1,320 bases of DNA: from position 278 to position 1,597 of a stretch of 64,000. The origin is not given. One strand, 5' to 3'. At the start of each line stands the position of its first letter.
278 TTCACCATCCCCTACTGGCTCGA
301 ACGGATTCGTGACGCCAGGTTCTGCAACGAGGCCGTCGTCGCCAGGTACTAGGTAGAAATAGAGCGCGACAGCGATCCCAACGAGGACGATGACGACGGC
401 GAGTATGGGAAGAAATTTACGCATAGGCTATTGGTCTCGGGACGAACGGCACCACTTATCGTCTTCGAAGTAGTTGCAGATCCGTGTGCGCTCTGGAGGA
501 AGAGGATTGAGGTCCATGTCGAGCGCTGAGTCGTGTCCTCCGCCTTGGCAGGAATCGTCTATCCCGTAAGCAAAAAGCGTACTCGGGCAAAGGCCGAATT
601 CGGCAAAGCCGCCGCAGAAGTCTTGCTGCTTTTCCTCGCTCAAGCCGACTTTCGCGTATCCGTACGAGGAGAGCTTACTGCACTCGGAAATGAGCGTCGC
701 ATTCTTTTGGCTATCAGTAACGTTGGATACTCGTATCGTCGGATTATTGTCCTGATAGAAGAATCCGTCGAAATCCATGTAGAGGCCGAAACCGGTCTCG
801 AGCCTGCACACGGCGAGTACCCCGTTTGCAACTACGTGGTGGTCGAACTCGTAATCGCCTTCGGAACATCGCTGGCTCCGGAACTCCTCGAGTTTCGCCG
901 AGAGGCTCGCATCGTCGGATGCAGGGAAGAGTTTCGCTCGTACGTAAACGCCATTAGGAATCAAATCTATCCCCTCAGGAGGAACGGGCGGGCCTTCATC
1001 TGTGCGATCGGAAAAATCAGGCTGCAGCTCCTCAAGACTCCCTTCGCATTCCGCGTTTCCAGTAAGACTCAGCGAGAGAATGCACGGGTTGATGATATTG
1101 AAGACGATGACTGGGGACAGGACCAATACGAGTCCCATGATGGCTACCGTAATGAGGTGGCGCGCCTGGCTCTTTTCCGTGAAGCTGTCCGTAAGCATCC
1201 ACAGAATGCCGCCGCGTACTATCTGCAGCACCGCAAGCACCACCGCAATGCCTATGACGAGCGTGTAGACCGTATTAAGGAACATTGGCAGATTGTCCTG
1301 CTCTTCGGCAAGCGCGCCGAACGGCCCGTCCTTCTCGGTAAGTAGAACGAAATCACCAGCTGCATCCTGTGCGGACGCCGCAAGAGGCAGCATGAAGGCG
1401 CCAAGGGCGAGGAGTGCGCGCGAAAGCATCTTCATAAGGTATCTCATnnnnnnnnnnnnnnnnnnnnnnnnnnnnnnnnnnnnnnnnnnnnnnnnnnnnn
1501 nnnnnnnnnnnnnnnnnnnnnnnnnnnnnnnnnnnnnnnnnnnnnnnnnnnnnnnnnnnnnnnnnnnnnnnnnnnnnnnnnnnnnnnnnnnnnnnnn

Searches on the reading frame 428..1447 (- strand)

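Call 71: search_protein_families(library=pfam, proteins=[window:428-1447:-], max_evalue=0.001)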
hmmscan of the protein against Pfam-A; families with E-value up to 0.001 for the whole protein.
window:428-1447:- (339 aa): 1 family
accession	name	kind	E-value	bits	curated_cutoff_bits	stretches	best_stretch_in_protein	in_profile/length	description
PF18895.5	T4SS_pilin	-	1.7e-05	25.2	26.6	1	51-115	3-67/71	Type IV secretion system pilin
